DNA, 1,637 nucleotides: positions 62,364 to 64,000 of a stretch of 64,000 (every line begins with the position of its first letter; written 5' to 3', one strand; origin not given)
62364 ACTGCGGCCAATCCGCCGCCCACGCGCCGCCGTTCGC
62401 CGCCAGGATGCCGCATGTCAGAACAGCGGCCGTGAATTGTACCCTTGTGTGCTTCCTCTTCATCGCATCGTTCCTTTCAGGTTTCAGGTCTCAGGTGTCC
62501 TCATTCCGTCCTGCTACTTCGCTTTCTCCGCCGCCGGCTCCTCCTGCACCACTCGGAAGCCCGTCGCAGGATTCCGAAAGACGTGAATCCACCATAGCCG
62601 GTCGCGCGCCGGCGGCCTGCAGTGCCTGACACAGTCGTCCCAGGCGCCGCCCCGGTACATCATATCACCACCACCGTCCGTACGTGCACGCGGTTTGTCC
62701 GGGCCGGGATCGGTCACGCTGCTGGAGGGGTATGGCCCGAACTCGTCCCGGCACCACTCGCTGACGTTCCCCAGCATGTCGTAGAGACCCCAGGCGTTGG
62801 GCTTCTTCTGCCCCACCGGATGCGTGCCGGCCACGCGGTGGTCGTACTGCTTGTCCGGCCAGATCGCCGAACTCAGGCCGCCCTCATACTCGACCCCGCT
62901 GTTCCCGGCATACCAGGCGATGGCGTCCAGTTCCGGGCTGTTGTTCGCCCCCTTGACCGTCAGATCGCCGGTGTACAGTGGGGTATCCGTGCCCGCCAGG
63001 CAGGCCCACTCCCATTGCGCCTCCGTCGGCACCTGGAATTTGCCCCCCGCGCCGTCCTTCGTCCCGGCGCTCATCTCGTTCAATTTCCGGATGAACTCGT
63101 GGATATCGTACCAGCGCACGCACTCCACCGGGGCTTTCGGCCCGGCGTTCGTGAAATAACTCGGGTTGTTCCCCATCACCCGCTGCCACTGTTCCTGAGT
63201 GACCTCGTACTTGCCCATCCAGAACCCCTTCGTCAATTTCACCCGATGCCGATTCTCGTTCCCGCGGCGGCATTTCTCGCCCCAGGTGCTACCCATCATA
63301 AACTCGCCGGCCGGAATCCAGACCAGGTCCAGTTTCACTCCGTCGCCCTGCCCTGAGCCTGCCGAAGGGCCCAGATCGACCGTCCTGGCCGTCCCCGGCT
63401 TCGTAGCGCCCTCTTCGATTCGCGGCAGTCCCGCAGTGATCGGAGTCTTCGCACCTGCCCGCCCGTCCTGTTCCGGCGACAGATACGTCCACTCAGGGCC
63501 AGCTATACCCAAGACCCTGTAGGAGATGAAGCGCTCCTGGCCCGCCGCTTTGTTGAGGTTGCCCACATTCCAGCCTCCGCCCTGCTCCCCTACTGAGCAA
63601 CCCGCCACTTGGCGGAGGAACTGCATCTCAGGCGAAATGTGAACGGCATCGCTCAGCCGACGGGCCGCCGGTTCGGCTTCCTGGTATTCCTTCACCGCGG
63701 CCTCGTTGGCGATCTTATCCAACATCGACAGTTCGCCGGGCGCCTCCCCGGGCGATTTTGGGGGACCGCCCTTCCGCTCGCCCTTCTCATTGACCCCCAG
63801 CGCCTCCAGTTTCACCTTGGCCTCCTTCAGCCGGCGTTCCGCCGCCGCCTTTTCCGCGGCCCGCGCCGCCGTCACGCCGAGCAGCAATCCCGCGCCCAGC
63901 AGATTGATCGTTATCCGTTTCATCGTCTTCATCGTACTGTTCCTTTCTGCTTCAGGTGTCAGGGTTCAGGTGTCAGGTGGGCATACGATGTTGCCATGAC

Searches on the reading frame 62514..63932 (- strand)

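Call 8: search_protein_families(library=pfam, proteins=[window:62514-63932:-], max_evalue=0.01)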
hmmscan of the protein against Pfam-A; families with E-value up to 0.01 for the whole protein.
window:62514-63932:- (472 aa): 1 family
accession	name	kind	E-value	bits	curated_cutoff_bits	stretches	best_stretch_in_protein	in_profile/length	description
PF03781.23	FGE-sulfatase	-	1.4e-38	133.5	23.3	1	202-462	4-254/255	Sulfatase-modifying factor enzyme 1-like domain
